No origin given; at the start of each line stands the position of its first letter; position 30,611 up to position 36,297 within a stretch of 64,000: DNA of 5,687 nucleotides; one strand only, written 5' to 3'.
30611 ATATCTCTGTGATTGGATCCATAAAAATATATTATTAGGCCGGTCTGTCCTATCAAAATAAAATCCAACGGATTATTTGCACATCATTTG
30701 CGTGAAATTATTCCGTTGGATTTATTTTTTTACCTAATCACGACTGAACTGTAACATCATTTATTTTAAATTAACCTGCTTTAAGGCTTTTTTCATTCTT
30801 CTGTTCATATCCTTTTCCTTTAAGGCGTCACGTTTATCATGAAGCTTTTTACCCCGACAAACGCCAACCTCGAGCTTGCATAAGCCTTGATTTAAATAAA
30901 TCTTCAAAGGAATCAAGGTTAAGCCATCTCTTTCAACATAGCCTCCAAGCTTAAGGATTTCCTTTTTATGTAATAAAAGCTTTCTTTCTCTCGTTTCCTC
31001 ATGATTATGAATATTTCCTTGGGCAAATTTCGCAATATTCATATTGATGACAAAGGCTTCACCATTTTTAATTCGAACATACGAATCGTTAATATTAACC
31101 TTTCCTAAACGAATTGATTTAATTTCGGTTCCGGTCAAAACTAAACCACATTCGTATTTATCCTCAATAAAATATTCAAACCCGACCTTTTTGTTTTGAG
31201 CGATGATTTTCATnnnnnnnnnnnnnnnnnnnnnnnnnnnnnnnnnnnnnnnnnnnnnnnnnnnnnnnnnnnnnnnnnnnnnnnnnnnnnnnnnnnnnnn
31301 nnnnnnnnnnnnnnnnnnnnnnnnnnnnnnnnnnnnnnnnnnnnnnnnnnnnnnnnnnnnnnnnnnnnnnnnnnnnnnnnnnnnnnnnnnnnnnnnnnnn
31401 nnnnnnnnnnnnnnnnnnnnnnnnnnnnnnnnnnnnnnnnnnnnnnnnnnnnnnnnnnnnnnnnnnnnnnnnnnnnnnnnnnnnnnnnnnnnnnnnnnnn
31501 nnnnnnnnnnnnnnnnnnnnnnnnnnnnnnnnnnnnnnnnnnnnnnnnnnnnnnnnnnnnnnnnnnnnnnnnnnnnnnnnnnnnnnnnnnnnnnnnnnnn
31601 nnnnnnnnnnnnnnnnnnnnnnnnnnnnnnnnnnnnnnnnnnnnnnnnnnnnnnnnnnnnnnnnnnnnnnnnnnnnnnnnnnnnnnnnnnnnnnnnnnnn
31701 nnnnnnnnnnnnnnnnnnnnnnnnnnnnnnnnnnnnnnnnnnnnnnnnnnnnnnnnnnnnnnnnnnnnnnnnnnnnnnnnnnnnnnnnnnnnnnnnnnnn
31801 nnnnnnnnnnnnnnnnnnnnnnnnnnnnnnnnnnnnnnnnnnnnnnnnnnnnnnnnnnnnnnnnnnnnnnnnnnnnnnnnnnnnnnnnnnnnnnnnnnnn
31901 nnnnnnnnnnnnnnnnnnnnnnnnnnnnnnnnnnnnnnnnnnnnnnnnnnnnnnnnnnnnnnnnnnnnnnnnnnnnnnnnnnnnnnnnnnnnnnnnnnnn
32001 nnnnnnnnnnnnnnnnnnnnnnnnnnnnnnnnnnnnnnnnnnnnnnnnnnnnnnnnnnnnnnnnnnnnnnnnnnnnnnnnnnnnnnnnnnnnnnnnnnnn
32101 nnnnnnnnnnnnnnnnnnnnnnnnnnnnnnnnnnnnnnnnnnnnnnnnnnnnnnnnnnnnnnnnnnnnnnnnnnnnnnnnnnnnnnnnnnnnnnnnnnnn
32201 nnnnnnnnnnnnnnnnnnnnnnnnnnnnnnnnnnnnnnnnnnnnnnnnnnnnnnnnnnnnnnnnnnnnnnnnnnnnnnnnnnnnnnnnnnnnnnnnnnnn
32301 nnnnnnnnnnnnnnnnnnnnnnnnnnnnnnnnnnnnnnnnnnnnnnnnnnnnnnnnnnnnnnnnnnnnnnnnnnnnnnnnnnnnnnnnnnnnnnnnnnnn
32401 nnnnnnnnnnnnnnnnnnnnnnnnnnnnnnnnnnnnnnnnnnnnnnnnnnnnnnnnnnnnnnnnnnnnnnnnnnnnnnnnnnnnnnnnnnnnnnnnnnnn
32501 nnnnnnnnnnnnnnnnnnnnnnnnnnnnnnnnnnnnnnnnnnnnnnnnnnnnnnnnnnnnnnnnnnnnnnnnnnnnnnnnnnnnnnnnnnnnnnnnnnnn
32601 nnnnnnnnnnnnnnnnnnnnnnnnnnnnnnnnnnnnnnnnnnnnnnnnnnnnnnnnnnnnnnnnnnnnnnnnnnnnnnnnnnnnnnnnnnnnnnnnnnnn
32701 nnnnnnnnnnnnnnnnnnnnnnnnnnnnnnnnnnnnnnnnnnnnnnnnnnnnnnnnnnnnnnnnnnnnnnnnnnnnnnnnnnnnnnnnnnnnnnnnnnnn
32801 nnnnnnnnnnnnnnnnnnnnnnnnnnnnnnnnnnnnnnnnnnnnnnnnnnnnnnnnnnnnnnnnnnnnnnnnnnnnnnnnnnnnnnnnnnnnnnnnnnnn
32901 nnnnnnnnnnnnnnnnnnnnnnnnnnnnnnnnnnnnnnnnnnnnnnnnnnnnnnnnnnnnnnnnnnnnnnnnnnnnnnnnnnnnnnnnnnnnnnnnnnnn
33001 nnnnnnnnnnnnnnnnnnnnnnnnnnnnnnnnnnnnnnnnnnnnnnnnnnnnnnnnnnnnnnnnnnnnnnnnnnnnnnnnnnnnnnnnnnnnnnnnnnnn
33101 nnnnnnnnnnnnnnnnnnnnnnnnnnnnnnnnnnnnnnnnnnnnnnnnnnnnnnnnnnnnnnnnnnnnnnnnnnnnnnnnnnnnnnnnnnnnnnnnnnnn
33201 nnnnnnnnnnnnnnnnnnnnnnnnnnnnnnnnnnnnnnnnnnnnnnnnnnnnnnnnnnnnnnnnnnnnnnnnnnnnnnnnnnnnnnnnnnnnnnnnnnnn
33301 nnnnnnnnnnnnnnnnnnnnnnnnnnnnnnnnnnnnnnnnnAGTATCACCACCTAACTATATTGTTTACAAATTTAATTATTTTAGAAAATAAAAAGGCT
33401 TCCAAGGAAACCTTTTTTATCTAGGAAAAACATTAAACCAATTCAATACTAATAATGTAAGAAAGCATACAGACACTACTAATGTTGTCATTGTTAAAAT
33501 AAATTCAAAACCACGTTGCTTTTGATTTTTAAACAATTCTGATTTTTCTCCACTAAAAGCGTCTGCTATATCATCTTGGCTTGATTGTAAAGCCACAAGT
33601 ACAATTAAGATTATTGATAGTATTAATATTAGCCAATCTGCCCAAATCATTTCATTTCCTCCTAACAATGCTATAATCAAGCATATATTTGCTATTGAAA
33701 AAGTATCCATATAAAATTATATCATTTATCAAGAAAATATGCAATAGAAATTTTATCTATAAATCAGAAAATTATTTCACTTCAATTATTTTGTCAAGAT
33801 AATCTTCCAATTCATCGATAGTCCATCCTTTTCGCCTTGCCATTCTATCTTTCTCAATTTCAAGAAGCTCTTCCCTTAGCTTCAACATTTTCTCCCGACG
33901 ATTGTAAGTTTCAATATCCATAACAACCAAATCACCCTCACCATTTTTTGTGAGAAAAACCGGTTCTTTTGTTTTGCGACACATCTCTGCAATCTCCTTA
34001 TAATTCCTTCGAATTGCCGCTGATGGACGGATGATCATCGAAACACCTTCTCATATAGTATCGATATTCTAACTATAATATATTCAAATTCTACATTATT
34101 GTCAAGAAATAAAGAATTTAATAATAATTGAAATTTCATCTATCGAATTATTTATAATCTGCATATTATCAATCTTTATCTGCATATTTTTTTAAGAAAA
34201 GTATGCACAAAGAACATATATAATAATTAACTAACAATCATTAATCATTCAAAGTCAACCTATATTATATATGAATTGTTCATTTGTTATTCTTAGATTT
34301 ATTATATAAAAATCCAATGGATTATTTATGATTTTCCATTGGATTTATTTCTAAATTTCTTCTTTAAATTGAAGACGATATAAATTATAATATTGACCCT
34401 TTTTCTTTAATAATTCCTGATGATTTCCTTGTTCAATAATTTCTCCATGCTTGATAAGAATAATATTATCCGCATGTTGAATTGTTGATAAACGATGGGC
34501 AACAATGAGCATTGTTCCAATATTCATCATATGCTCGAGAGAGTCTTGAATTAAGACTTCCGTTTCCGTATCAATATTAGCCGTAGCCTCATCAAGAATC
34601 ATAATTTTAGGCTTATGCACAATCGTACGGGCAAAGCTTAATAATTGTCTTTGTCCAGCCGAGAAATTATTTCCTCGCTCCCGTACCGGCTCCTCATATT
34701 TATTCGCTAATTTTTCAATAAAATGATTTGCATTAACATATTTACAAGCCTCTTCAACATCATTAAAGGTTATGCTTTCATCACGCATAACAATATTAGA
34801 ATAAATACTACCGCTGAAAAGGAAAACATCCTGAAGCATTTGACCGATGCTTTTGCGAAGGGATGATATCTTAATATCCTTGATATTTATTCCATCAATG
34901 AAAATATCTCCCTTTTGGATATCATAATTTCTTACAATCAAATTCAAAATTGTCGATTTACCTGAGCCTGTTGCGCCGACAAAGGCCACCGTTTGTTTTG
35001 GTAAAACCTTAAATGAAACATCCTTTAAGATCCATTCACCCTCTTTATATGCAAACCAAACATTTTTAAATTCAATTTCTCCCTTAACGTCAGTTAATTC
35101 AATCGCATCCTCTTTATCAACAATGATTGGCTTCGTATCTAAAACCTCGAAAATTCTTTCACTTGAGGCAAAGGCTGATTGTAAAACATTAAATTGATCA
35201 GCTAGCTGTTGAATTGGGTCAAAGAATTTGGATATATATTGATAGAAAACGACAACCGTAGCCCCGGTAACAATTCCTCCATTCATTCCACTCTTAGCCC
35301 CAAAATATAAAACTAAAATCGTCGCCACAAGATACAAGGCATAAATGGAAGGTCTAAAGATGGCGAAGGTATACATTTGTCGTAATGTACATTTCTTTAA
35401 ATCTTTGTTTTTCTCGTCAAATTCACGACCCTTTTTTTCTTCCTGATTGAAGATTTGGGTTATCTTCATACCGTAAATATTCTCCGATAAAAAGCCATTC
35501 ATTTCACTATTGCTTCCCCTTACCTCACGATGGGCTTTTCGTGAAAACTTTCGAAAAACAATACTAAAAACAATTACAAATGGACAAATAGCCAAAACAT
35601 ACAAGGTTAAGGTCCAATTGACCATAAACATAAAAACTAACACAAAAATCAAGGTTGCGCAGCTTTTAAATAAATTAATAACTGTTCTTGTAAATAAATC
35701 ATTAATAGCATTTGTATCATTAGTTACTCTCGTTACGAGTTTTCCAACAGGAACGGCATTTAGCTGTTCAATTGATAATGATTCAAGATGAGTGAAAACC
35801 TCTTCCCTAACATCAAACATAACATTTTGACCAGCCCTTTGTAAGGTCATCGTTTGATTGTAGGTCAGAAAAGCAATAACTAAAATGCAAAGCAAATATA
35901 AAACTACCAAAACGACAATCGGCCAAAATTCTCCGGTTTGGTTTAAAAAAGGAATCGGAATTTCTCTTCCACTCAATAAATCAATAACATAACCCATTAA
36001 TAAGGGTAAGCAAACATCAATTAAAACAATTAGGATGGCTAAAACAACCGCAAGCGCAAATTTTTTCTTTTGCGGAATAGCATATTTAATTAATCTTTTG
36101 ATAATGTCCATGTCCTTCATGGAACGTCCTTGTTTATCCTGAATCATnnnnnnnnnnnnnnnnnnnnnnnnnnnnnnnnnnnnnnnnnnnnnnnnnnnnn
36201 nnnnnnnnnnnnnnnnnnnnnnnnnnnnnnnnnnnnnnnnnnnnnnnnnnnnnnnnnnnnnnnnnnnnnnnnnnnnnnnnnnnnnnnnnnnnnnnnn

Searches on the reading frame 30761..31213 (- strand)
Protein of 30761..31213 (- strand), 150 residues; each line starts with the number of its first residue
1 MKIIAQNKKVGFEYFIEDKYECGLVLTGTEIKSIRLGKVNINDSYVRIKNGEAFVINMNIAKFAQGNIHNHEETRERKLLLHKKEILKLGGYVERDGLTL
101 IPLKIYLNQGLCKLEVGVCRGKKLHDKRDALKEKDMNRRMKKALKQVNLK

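Call 8: find_encoding_contigs(protein=window:30761-31213:-, flank=5000, max_places=10)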
Protein window:30761-31213:- (150 aa): 2 contigs read that carry it; 2 places shown.
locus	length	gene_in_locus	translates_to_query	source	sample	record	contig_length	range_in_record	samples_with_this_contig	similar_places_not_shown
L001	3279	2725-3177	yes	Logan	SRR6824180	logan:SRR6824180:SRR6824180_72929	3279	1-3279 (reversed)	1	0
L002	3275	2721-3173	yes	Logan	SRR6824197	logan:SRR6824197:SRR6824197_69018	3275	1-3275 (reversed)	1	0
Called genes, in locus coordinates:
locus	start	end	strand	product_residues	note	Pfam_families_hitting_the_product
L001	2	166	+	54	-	?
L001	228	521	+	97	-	PF03840:SecG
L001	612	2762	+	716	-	PF08206:OB_RNB, PF17876:CSD2, PF00773:RNB, PF00575:S1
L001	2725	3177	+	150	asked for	PF01668:SmpB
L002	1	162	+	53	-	?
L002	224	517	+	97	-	PF03840:SecG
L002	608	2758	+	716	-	PF08206:OB_RNB, PF17876:CSD2, PF00773:RNB, PF00575:S1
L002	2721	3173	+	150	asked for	PF01668:SmpB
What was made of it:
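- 30761..31213 (-): smpB. Its stop codon is 5 nt from the IS-type end. Call 8 (PF01668).
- Checked: smpB: it lies on the minus strand at 30761-31213 with Pfam SmpB (call 8), and its stop is 4 bp from the TGT...ACA end.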

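Call 16: list_cluster_members(proteins=[P0001, window:30761-31213:-, window:29298-30140:-])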
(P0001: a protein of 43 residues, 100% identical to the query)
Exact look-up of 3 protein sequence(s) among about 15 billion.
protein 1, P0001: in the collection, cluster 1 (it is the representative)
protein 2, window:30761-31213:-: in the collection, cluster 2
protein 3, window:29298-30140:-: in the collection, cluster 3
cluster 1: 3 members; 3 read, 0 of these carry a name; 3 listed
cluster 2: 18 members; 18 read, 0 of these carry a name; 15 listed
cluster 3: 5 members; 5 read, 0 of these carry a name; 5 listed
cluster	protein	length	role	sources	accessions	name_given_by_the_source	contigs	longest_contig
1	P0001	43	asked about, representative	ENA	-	-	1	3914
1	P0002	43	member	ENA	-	-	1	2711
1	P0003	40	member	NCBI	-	-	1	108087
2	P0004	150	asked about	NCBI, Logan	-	-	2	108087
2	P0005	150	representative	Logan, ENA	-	-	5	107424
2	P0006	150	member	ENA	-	-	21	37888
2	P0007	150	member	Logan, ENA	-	-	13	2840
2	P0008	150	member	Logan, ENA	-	-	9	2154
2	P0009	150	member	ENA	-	-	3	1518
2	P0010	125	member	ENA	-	-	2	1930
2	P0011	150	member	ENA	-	-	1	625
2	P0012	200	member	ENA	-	-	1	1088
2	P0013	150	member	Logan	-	-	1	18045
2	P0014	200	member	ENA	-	-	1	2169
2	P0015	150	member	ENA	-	-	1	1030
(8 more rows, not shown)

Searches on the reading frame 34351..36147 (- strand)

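Call 85: search_protein_families(library=pfam, max_evalue=1e-8, proteins=[window:34351-36147:-])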
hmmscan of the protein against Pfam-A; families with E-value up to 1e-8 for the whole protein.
window:34351-36147:- (598 aa): 2 families
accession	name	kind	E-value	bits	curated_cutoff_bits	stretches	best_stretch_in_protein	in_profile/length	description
PF00664.28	ABC_membrane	-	8.7e-44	150.7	28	1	31-311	2-273/274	ABC transporter transmembrane region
PF00005.33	ABC_tran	-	8e-30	104.7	25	1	374-523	1-137/137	ABC transporter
